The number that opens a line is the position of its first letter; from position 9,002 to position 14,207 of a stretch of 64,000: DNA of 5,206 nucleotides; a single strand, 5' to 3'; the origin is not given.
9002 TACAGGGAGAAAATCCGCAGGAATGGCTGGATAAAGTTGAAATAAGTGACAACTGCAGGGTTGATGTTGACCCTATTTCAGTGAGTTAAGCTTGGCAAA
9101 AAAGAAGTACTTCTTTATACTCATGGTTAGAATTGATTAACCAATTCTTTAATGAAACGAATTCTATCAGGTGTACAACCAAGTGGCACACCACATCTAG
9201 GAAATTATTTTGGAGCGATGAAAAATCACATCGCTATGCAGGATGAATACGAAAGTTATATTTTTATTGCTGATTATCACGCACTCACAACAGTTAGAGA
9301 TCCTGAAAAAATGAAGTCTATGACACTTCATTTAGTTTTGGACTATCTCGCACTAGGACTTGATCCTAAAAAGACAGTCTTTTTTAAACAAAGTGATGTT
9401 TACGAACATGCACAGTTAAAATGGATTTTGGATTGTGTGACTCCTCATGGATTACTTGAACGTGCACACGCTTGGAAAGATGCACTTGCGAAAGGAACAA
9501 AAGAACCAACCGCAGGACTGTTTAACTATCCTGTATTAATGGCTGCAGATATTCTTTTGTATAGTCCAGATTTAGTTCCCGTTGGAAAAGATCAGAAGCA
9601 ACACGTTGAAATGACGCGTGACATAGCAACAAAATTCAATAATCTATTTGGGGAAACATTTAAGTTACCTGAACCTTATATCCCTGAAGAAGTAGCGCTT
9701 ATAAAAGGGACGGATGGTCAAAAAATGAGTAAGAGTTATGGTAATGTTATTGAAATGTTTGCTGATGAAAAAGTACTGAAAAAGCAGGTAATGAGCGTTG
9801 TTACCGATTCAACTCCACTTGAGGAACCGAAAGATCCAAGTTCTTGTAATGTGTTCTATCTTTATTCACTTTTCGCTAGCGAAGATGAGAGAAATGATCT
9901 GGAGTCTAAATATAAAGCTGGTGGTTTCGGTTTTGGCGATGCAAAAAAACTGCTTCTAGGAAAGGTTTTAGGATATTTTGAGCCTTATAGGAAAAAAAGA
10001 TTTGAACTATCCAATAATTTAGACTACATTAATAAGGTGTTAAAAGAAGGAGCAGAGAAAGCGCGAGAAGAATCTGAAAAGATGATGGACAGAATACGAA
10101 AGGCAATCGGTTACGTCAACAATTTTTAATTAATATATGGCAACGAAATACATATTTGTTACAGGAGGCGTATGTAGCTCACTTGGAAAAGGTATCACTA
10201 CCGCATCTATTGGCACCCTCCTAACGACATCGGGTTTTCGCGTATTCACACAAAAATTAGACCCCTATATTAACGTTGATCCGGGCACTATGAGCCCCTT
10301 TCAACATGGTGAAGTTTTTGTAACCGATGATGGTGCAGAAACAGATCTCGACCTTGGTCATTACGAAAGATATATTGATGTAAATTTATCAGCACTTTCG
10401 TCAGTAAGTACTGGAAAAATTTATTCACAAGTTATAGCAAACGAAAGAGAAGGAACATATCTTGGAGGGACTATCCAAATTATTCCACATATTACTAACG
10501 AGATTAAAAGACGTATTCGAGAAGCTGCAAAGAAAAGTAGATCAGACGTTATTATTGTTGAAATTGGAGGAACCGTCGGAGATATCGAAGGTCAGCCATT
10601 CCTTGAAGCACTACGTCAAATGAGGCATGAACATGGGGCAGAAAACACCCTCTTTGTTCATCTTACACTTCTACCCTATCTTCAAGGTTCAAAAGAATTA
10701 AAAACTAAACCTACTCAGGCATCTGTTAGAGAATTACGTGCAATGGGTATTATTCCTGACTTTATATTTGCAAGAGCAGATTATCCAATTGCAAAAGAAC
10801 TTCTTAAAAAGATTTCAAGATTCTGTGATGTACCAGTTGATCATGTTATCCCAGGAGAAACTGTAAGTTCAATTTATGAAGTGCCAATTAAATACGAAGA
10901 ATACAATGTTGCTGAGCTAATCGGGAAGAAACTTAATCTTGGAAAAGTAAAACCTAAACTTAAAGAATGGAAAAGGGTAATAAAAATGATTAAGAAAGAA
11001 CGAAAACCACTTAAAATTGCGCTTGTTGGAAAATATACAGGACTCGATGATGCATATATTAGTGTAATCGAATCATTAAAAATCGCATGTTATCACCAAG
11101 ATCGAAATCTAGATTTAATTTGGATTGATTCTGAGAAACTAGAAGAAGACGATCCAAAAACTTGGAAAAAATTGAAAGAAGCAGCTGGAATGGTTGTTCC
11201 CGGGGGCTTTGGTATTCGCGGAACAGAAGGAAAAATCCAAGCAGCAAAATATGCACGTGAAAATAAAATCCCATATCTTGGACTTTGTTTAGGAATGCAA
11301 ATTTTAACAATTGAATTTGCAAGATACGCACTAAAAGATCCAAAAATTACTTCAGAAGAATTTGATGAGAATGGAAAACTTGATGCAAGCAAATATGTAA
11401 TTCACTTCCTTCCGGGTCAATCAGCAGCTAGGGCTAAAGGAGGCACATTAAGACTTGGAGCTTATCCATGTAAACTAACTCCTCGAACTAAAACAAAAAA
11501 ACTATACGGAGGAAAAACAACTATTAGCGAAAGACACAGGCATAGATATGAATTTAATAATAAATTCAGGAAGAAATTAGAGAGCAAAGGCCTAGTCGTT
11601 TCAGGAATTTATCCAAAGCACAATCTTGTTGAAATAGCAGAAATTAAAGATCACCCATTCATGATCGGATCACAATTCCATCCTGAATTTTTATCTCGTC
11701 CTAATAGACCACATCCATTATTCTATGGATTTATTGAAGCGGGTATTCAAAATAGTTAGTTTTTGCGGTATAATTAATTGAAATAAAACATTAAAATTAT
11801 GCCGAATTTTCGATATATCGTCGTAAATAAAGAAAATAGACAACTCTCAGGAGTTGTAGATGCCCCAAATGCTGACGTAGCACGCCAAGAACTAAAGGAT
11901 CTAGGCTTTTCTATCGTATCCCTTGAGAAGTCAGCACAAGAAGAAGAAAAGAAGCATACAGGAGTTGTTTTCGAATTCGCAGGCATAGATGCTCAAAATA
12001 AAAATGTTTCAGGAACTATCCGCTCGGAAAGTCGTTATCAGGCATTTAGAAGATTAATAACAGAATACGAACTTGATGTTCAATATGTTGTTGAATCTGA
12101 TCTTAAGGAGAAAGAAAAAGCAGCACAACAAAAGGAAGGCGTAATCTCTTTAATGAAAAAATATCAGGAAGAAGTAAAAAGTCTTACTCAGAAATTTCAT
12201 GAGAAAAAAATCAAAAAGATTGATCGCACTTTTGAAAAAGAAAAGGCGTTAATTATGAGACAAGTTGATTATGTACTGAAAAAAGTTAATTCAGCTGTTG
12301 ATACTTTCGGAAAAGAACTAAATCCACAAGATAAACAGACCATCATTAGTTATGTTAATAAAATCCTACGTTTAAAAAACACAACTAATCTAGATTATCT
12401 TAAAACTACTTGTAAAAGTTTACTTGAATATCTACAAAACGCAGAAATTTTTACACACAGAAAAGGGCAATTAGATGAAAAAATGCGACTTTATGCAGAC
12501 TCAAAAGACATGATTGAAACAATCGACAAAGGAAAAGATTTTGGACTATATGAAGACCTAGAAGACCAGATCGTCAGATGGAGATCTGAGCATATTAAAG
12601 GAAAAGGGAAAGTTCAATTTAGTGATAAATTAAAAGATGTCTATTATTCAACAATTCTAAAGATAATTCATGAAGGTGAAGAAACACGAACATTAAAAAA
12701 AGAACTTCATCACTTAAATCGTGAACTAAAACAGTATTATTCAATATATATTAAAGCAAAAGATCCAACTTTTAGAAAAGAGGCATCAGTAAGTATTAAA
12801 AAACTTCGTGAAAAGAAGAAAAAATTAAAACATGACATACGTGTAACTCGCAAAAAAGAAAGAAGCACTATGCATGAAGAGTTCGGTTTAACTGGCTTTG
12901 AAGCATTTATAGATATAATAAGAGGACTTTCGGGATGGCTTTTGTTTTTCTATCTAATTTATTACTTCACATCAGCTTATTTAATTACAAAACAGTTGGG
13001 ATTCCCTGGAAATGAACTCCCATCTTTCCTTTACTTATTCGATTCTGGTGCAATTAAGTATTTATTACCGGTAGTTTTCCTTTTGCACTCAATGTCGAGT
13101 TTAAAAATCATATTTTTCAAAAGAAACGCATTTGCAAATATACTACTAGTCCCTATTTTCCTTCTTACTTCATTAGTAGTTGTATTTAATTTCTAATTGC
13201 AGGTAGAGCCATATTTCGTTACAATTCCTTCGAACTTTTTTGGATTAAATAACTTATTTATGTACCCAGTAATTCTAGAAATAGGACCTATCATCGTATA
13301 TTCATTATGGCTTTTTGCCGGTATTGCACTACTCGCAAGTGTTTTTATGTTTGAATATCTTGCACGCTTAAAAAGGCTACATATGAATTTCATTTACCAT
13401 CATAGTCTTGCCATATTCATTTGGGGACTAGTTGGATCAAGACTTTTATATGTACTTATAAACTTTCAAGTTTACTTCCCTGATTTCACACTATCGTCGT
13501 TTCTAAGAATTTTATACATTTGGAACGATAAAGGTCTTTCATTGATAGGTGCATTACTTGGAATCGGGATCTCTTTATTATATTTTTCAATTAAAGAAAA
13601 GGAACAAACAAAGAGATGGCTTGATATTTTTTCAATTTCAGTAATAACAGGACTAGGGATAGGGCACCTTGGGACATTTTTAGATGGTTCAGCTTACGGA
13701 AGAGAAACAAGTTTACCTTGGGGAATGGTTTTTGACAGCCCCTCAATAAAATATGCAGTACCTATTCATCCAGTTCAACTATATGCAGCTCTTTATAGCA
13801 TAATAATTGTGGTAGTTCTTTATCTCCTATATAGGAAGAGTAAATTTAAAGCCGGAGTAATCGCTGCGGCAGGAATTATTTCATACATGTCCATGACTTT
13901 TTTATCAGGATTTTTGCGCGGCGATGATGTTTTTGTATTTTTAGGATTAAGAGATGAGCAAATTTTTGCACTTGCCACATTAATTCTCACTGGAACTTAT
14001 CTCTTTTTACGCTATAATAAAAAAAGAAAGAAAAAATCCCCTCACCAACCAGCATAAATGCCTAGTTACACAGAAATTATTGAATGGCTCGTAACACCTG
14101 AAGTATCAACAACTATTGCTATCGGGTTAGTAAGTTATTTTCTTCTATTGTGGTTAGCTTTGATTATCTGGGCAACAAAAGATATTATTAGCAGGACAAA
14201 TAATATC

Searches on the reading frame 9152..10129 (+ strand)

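Call 10: search_protein_families(library=pfam, proteins=[window:9152-10129:+], max_evalue=0.001)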
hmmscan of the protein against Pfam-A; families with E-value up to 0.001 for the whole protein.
window:9152-10129:+ (325 aa): 2 families
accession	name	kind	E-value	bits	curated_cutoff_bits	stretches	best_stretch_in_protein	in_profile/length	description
PF00579.31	tRNA-synt_1b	-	2.4e-63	214.6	21.1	1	3-267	7-282/292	tRNA synthetases class I (W and Y)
PF01921.24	tRNA-synt_1f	-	8e-05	22.1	27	0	143-219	239-310/360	tRNA synthetases class I (K)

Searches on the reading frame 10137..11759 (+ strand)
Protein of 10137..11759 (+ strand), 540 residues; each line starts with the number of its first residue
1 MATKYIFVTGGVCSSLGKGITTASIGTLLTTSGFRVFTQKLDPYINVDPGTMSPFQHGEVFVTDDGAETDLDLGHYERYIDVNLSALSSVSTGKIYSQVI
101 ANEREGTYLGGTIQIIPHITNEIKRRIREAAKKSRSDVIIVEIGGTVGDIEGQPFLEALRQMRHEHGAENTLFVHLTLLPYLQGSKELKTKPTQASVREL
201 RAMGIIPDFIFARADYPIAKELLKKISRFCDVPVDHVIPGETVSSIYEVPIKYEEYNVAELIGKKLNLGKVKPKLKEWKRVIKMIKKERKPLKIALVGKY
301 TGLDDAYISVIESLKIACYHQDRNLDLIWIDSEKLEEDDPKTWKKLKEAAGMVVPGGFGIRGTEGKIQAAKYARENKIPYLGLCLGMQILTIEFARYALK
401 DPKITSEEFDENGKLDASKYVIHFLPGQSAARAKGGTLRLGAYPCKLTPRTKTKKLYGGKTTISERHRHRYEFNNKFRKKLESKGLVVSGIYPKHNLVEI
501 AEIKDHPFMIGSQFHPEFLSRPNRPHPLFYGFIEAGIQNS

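Call 10: search_protein_families(library=pfam, proteins=[window:10137-11759:+], max_evalue=0.001)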
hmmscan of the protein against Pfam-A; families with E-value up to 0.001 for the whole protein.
window:10137-11759:+ (540 aa): 3 families
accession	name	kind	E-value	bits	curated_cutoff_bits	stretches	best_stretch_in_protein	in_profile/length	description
PF06418.20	CTP_synth_N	-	4.4e-120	400.4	26.1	1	4-268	1-265/265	CTP synthase N-terminus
PF00117.34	GATase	-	3.5e-36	125.1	22.8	1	305-534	4-189/190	Glutamine amidotransferase class-I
PF07722.19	Peptidase_C26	-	4e-05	23.9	20.5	1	370-517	98-219/219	Peptidase C26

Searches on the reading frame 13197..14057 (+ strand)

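Call 52: search_protein_families(library=pfam, proteins=[window:13197-14057:+], max_evalue=0.001)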
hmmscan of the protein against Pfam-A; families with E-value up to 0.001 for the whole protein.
window:13197-14057:+ (286 aa): 1 family
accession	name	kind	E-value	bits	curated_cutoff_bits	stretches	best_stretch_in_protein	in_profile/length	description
PF01790.23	LGT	-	1.3e-35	123.3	24.9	1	24-268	1-237/240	Prolipoprotein diacylglyceryl transferase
